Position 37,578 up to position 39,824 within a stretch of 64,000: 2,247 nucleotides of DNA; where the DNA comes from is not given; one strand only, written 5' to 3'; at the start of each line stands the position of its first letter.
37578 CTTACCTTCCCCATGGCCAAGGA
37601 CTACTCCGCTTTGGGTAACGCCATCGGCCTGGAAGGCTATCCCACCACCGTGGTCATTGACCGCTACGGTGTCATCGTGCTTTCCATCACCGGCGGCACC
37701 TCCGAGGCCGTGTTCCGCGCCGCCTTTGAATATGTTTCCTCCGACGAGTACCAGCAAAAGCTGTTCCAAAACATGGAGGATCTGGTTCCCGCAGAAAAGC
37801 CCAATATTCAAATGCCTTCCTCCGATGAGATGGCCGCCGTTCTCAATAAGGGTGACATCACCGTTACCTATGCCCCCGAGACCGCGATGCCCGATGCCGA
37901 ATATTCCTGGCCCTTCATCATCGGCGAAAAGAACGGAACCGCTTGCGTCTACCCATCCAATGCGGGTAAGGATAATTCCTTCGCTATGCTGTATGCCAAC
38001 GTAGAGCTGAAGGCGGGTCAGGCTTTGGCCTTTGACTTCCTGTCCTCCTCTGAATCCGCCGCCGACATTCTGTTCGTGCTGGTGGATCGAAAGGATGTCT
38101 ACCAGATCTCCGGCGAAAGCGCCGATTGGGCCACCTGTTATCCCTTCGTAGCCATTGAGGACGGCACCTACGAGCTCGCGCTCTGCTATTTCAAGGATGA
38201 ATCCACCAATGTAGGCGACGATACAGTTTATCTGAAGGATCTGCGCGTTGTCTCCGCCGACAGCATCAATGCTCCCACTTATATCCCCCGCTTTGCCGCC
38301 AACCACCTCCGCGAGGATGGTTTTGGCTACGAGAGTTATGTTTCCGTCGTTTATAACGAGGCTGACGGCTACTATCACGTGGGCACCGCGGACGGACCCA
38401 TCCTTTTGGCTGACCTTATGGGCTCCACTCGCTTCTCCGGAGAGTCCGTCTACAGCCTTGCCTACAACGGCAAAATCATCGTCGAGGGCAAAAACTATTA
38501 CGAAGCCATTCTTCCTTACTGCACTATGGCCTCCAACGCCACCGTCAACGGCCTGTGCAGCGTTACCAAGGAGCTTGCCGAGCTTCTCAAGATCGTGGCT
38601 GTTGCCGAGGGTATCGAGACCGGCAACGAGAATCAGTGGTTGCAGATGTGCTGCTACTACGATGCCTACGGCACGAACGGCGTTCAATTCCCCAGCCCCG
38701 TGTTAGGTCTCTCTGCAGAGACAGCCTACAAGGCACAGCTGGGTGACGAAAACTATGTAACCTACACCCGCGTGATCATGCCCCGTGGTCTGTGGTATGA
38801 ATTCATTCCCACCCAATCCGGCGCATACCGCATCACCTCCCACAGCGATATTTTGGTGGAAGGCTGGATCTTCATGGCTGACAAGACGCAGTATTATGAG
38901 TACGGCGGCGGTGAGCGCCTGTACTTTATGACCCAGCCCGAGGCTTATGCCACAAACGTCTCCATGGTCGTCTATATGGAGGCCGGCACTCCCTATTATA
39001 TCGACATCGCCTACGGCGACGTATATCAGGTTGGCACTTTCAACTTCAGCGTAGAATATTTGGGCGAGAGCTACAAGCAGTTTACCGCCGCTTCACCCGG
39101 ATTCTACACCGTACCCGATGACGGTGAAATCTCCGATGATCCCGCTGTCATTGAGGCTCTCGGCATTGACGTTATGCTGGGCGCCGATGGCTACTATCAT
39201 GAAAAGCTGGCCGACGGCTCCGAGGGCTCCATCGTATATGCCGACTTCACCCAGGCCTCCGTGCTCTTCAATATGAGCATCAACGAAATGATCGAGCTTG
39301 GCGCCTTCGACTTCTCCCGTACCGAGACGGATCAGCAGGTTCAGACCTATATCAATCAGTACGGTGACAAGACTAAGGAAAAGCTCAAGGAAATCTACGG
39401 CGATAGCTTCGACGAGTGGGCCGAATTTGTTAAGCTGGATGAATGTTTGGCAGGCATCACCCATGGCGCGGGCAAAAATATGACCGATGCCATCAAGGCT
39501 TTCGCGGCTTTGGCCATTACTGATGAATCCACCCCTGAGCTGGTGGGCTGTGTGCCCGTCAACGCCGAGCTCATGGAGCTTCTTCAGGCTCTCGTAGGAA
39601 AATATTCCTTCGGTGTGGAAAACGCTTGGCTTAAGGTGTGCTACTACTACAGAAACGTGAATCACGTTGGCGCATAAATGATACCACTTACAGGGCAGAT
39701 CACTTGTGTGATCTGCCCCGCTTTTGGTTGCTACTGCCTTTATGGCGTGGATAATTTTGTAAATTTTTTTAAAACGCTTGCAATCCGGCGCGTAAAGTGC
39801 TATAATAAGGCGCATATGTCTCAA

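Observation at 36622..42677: Divergently transcribed triad of paralogous lipoproteins opposite the protease-Opp cluster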

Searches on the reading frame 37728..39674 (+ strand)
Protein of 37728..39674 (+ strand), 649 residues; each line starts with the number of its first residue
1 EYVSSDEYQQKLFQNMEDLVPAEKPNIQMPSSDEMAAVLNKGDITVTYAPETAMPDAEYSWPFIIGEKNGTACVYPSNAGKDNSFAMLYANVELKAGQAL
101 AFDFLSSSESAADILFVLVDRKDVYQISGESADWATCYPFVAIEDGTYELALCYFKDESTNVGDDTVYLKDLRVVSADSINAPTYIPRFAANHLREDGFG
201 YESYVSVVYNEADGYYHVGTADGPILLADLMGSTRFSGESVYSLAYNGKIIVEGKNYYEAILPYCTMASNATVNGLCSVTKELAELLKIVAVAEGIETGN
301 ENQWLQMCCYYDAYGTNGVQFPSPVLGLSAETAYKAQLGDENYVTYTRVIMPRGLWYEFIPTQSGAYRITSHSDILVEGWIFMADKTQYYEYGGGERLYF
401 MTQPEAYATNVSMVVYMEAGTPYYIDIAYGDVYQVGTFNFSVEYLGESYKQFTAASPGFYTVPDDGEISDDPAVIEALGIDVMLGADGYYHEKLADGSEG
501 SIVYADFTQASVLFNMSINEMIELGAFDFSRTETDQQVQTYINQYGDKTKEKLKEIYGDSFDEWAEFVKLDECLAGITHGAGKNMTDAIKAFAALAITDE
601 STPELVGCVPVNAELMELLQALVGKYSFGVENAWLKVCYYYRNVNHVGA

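Call 24: find_homologous_proteins(query=window:37728-39674:+, max_evalue=0.001)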
Query window:37728-39674:+ (649 aa): 1642 proteins with E <= 0.001 among 8000 candidates; the best 120 are listed.
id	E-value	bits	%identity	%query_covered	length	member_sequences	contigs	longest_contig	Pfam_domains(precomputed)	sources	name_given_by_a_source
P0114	0.0e+0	1478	100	100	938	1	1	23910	PF08534.17,PF13905.13,PF13098.14,PF00578.28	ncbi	-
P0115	0.0e+0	1329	88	100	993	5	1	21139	PF08534.17,PF13905.13,PF13098.14,PF00578.28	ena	-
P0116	0.0e+0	1327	87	100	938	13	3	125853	PF08534.17,PF13905.13,PF13098.14,PF00578.28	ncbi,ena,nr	ncbi:MAG: redoxin family protein [Clostridia bacterium]|nr:redoxin family protein [Clostridia bacter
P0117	0.0e+0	1321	88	100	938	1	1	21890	PF08534.17,PF13905.13,PF13098.14,PF00578.28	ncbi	-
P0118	0.0e+0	1284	85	100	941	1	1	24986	PF08534.17,PF13905.13,PF13098.14,PF00578.28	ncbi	-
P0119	0.0e+0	1270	85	100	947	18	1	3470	PF08534.17,PF13905.13,PF13098.14,PF00578.28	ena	-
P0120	0.0e+0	1239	81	100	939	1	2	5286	PF08534.17,PF13905.13,PF13098.14,PF00578.28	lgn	-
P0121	0.0e+0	1222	81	100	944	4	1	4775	PF08534.17,PF13905.13,PF13098.14,PF00578.28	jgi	-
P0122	6.0e-271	919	63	100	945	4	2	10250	PF08534.17,PF13905.13,PF00578.28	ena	-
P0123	3.6e-267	906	62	100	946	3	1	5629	PF08534.17,PF00578.28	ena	-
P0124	2.9e-266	903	63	100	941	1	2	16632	PF08534.17,PF00578.28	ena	-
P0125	7.8e-266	902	62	100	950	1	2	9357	PF08534.17,PF13905.13,PF13098.14,PF00578.28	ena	-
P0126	4.3e-264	896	62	100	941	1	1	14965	PF08534.17,PF13905.13,PF00578.28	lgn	-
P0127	3.8e-247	840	59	100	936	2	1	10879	PF08534.17,PF13905.13,PF00578.28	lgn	-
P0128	4.9e-246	836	58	100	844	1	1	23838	PF08534.17,PF13905.13,PF00578.28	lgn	-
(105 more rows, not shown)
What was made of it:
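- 36861..39677 (+): Gene A: 938-aa lipoprotein, a TlpA-family redoxin with a long C-terminal extension. More than 1,642 homologues of about 940 aa (call 24).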

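Call 28: find_related_loci(query=A2, collection=genome_contigs, flank=10000)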
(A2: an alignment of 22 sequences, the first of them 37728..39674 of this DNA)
Query A2 (649 aa) in genome_contigs; peptide patterns used: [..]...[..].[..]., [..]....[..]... (x = any residue, [..] = any of these).
243 stretches matched a pattern; 87 encode a relative of the query (tblastn E <= 1e-3); the best 80 are kept; 79 distinct loci.
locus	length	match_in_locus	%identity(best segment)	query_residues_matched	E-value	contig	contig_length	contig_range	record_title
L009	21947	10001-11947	86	1-649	0e+0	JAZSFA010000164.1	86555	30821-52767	MAG: Eubacteriales bacterium isolate T1900044586_TS20190052.MAGScoT_cleanbin_000011 SGB_598_k141_296067, whole genome sh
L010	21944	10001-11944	85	1-649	0e+0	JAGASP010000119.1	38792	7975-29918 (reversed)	MAG: Clostridia bacterium isolate RGIG8736 Water_deer_Colon-4__c337534, whole genome shotgun sequence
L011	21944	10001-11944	81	2-649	0e+0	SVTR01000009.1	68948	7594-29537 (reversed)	MAG: Oscillospiraceae bacterium isolate SIG700 NODE_9735_length_68948_cov_4.967771, whole genome shotgun sequence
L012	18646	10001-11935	58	1-649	0e+0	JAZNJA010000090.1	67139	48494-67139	MAG: Eubacteriales bacterium isolate T1900044682_TS20190148.MAGScoT_cleanbin_000009 SGB_1696_k141_1132817, whole genome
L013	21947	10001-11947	87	1-649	0e+0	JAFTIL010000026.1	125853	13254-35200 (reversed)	MAG: Clostridia bacterium isolate RGIG3848 Roe_deer_Cecum-1__c2499, whole genome shotgun sequence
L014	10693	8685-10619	57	1-649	0e+0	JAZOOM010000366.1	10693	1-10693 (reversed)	MAG: Eubacteriales bacterium isolate T1900045628_YK20190322.MAGScoT_cleanbin_000023 SGB_8045_k141_1817714, whole genome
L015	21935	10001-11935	57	1-649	0e+0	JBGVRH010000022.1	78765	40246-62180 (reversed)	MAG: Eubacteriales bacterium isolate fecal_MAG_145 fecal_MAG_145_contig_0022, whole genome shotgun sequence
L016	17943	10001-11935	58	1-649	0e+0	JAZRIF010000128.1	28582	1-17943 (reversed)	MAG: Eubacteriales bacterium isolate T1900045476_YK20190170.MAGScoT_cleanbin_000058 SGB_7273_k141_825722, whole genome s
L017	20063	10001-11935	56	1-649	0e+0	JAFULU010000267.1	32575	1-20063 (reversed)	MAG: Clostridia bacterium isolate RGIG4611 Roe_deer_Rectum-4__c406283, whole genome shotgun sequence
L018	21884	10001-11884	52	4-641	0e+0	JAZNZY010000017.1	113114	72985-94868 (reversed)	MAG: Eubacteriales bacterium isolate T1900044765_TS20190231.MAGScoT_cleanbin_000005 SGB_2407_k141_316336, whole genome s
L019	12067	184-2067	51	4-641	0e+0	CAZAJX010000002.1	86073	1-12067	MAG TPA_asm: uncultured Oscillospiraceae bacterium isolate SRP315200_co1_264 genome assembly, contig: NODE_135_length_86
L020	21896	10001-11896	52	1-641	0e+0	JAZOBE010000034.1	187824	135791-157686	MAG: Eubacteriales bacterium isolate T1900044759_TS20190225.MAGScoT_cleanbin_000006 SGB_2338_k141_465723, whole genome s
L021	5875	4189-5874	59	1-565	0e+0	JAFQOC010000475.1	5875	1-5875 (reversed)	MAG: Clostridia bacterium isolate RGIG1996 Goat_Colon-1__c642430, whole genome shotgun sequence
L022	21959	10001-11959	52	1-642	0e+0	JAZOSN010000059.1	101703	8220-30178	MAG: Eubacteriales bacterium isolate T1900045543_YK20190237.MAGScoT_cleanbin_000030 SGB_7835_k141_1735404, whole genome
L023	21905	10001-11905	53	1-649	0e+0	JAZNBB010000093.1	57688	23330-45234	MAG: Eubacteriales bacterium isolate T1900044743_TS20190209.MAGScoT_cleanbin_000080 SGB_2091_k141_969019, whole genome s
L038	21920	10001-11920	50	1-649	0e+0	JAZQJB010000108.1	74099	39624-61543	MAG: Eubacteriales bacterium isolate T1900044621_TS20190087.MAGScoT_cleanbin_000038 SGB_892_k141_160942, whole genome sh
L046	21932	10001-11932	49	1-649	0e+0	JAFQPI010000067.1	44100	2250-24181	MAG: Clostridia bacterium isolate RGIG2028 Goat_Colon-1__c797871, whole genome shotgun sequence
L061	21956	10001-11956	48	1-648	0e+0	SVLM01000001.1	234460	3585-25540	MAG: Oscillospiraceae bacterium isolate SIG487 NODE_647_length_234460_cov_4.130967, whole genome shotgun sequence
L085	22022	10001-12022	35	17-638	1e-103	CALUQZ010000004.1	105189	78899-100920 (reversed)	MAG: uncultured Acholeplasmatales bacterium isolate BRZ_SB__bin101 genome assembly, contig: BRZ_SB__NODE_190_length_1051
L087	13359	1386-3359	34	24-638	2e-98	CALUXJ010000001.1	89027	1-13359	MAG: uncultured Acholeplasmatales bacterium isolate BRZ_RD__bin49 genome assembly, contig: BRZ_RD__NODE_152_length_89027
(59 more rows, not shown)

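Call 41: search_protein_families(library=pfam, proteins=[L038:6254-7546:+, L038:7598-8821:-, L038:11939-14092:+, L038:14136-15398:-, L038:15403-16032:-, L061:3625-6102:+, L061:7845-9014:+, L061:11975-13195:+, L061:13211-16000:+, L061:16608-19328:-], max_evalue=0.001)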
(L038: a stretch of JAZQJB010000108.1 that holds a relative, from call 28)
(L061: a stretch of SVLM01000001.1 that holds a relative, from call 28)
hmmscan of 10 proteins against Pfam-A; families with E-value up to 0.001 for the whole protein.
L038:6254-7546:+ (430 aa): 0 families

L038:7598-8821:- (407 aa): 2 families
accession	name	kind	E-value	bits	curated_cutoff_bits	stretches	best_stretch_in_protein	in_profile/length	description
PF07690.21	MFS_1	-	2.2e-42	145.6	33.4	2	18-370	3-346/347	Major Facilitator Superfamily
PF23262.1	NFD4_C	-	0.0002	21.7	27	1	222-376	12-166/215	NFD4, C-terminal domain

L038:11939-14092:+ (717 aa): 2 families
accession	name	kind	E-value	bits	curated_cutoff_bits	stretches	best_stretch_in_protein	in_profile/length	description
PF02369.22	Big_1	-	5.3e-08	33.3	34.9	1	329-392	20-90/93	Bacterial Ig-like domain (group 1)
PF13620.12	CarboxypepD_reg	-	2.3e-06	28.3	32.3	1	331-390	3-64/82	Carboxypeptidase regulatory-like domain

L038:14136-15398:- (420 aa): 2 families
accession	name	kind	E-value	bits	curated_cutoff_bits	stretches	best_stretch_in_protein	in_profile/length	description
PF02875.26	Mur_ligase_C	-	5.2e-19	69.8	28.4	1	290-406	2-124/127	Mur ligase, glutamate ligase domain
PF08245.18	Mur_ligase_M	-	3e-12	47.3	24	1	44-263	1-197/200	Mur ligase middle domain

L038:15403-16032:- (209 aa): 3 families
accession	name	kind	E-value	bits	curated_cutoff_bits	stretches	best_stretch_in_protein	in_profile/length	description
PF12822.12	ECF_trnsprt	-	1.4e-14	55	30.7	1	42-190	1-151/169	ECF transporter, substrate-specific component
PF07155.17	ECF-ribofla_trS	-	4e-08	33.9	26.7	1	40-164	3-129/172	ECF-type riboflavin transporter, S component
PF07694.17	5TM-5TMR_LYT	-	2.7e-05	24.3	24.6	1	46-158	21-128/169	5TMR of 5TMR-LYT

L061:3625-6102:+ (825 aa): 1 family
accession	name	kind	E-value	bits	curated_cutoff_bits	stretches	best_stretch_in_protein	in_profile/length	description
PF20678.2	HV_Gp350_C-term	-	0.00033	20.1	26.4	1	21-116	67-157/442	Herpesvirus Envelope glycoprotein GP350 C-terminal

L061:7845-9014:+ (389 aa): 2 families
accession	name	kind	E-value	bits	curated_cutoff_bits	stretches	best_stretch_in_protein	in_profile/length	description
PF03590.20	AsnA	-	1.6e-102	342.5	27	1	74-299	1-227/228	Aspartate-ammonia ligase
PF00152.25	tRNA-synt_2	-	0.00037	20.1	25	0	154-369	91-302/308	tRNA synthetases class II (D, K and N)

L061:11975-13195:+ (406 aa): 0 families

L061:13211-16000:+ (929 aa): 11 families
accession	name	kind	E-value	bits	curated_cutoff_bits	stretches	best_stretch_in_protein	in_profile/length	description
PF00578.27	AhpC-TSA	-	2.3e-15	57.1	26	1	138-254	2-121/124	AhpC/TSA family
PF17802.7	SpaA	-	1.1e-11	45.2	23.1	2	575-638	5-77/91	Prealbumin-like fold domain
PF08534.16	Redoxin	-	7.8e-11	42.4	26.6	1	138-263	3-137/148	Redoxin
PF02369.22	Big_1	-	6.8e-10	39.4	34.9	1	570-629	18-85/93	Bacterial Ig-like domain (group 1)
PF13620.12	CarboxypepD_reg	-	3.1e-08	34.3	32.3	1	574-648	3-81/82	Carboxypeptidase regulatory-like domain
PF24025.1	Ig_DR_A0283-like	-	6.7e-07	30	27.1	1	566-626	2-66/102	DR_A0283-like, Ig-like domain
PF13905.12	Thioredoxin_8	-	2.9e-06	28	27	1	166-253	4-93/94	Thioredoxin-like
PF17210.9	SdrD_B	-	6.3e-06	26.8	29.7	1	578-636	17-78/112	SdrD B-like domain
PF00085.26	Thioredoxin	-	3.3e-05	24.3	23.5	1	158-215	13-70/103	Thioredoxin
PF04886.17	PT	-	0.00018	21.4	26.2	0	513-548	1-36/36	PT disordered repeat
PF13715.12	CarbopepD_reg_2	-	0.00041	20.7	32.2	1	576-649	4-77/88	CarboxypepD_reg-like domain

L061:16608-19328:- (906 aa): 0 families
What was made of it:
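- A-B occurs alone among unrelated genes in a minority of species (call 41).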

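Call 66: search_protein_families(library=pfam, proteins=[L046:1-2403:+, L046:5175-7538:+, L046:11965-15411:+, L085:5776-8151:+, L085:12933-14930:+, L085:14941-16353:+, L085:16367-18856:+, L085:18866-20278:+, L085:12125-12931:+], max_evalue=0.001)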
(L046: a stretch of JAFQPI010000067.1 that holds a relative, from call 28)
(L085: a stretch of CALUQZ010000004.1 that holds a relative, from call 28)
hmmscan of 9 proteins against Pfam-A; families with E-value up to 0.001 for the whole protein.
L046:1-2403:+ (800 aa): 3 families
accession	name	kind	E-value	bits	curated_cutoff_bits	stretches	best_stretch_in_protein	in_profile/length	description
PF13306.12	LRR_5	-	2.5e-184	603.2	27.7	7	481-608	2-127/127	BspA type Leucine rich repeat region (6 copies)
PF13855.12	LRR_8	-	2.3e-31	107.8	27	0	455-498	12-56/61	Leucine rich repeat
PF23952.1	LRR_EndoS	-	1.3e-10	41.9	27.9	0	377-434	36-93/116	Endo-beta-N-acetylglucosaminidase EndoS LRR domain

L046:5175-7538:+ (787 aa): 4 families
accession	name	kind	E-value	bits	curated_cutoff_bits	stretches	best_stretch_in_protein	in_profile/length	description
PF13306.12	LRR_5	-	2e-118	390.2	27.7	6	251-373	4-123/127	BspA type Leucine rich repeat region (6 copies)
PF13855.12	LRR_8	-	3.2e-13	49.6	27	0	362-396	13-48/61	Leucine rich repeat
PF05725.18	FNIP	-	1.7e-08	34.9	21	0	257-296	1-39/44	FNIP Repeat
PF12799.13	LRR_4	-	0.00063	20.4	27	0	331-358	4-30/44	Leucine Rich repeats (2 copies)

L046:11965-15411:+ (1148 aa): 1 family
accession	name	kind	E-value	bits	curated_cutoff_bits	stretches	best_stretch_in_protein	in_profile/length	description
PF02369.22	Big_1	-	3.9e-07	30.5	34.9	1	776-821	18-67/93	Bacterial Ig-like domain (group 1)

L085:5776-8151:+ (791 aa): 5 families
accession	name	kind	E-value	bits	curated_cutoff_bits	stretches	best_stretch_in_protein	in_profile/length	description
PF13090.12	PP_kinase_C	-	1.7e-60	203.8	25.8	1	495-654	2-164/172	Polyphosphate kinase C-terminal domain 2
PF17941.7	PP_kinase_C_1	-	7.2e-58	195.3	25.7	1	323-482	2-161/167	Polyphosphate kinase C-terminal domain 1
PF02503.22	PP_kinase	-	1.3e-43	149.3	31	1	118-295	1-183/183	Polyphosphate kinase middle domain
PF13089.11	PP_kinase_N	-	1.5e-33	115.7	23.8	1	5-109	2-106/107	Polyphosphate kinase N-terminal domain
PF13091.12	PLDc_2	-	3.2e-12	46.8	27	1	351-482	8-131/132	PLD-like domain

L085:12933-14930:+ (665 aa): 8 families
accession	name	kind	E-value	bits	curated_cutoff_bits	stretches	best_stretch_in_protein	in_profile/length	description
PF12801.12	Fer4_5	-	7.1e-16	58.4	22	2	86-118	9-41/48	4Fe-4S binding domain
PF00578.27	AhpC-TSA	-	1.1e-12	48.4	26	1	529-645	5-123/124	AhpC/TSA family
PF08534.16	Redoxin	-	2.1e-09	37.8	26.6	1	531-653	8-138/148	Redoxin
PF13905.12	Thioredoxin_8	-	2e-08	34.9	27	1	548-643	1-94/94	Thioredoxin-like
PF12838.12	Fer4_7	-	1.3e-06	29.2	27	0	268-287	2-21/52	4Fe-4S dicluster domain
PF13746.11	Fer4_18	-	0.00012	22.6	27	0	243-280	58-97/114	4Fe-4S dicluster domain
PF00037.32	Fer4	-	0.00014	21.9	21.1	0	239-259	1-21/24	4Fe-4S binding domain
PF13187.11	Fer4_9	-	0.00065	20.1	27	0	268-298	2-32/52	4Fe-4S dicluster domain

L085:14941-16353:+ (470 aa): 2 families
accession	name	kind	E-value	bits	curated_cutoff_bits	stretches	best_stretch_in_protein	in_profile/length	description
PF07523.18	Big_3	-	1.8e-12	47.7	21.2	1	42-101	9-68/68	Bacterial Ig-like domain (group 3)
PF16403.11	Bact_surface_Ig-like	-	0.00075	19.9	27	1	33-91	2-56/71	Bacterial surface protein, Ig-like domain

L085:16367-18856:+ (829 aa): 1 family
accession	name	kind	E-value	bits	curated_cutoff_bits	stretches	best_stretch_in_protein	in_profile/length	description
PF07523.18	Big_3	-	5.6e-11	43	21.2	1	35-97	6-68/68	Bacterial Ig-like domain (group 3)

L085:18866-20278:+ (470 aa): 0 families

L085:12125-12931:+ (268 aa): 0 families

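Call 74: search_protein_families(library=ncbifam, proteins=[L085:12933-14930:+], max_evalue=0.001)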
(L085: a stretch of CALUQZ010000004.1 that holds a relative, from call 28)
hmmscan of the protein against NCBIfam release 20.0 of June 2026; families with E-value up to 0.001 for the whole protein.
L085:12933-14930:+ (665 aa): 13 families
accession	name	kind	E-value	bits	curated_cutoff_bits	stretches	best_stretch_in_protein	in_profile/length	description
TIGR02163.1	napH_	subfamily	5.8e-25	88.3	213.05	2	193-286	150-254/255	NapH/MauN family ferredoxin-type protein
NF007013.0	PRK09477.1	equivalog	5.9e-20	71.5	234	1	193-289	173-280/286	quinol dehydrogenase ferredoxin subunit NapH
NF002854.0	PRK03147.1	subfamily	1.3e-12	48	170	1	516-661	35-170/176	thiol-disulfide oxidoreductase ResA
NF046105.1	TransRegNosR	equivalog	1.4e-09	36.9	1000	1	196-275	578-656/680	transcriptional regulator NosR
NF047696.1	ThlDiSintTplARhiz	equivalog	1.2e-08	35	230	1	539-641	88-191/219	thiol:disulfide interchange protein TlpA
TIGR00385.1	dsbE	subfamily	2.5e-08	33.7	123.15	1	548-663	63-170/173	DsbE family thiol:disulfide interchange protein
NF041202.1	StoA_CxxC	exception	3.2e-07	30.4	210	1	548-658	52-159/163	endospore biogenesis thiol-disulfide oxidoreductase StoA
NF040770.1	hetero_SS_HdrA2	exception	3.8e-05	22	1100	1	240-291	573-631/777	CoB-CoM heterodisulfide reductase HdrA2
NF043039.1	HgcAB_like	equivalog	0.0001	22.1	285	1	187-283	241-349/350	HgcAB-like fusion protein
NF042909.1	FMH_DH_FwdF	exception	0.00017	20.8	375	1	215-262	231-275/336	tungsten-dependent formylmethanofuran dehydrogenase subunit FwdF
NF007382.0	PRK09898.1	equivalog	0.00024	20.7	213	1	217-288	131-206/208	ferredoxin-like protein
NF058577.1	FdxA_fam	equivalog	0.00045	20.4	65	0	266-287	7-28/52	4Fe-4S ferredoxin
TIGR02912.1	sulfite_red_C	equivalog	0.0009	18.3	324.1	1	221-284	144-219/314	sulfite reductase subunit C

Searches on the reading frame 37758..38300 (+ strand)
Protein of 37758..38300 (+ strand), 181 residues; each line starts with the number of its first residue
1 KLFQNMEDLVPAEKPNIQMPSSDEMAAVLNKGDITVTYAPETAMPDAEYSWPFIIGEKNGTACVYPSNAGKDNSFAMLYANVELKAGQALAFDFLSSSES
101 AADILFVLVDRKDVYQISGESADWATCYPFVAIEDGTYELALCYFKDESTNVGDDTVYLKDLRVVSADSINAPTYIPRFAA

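Call 55: search_protein_families(library=pfam, proteins=[window:37758-38300:+], max_evalue=10)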
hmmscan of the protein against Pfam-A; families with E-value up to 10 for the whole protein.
window:37758-38300:+ (181 aa): 0 families
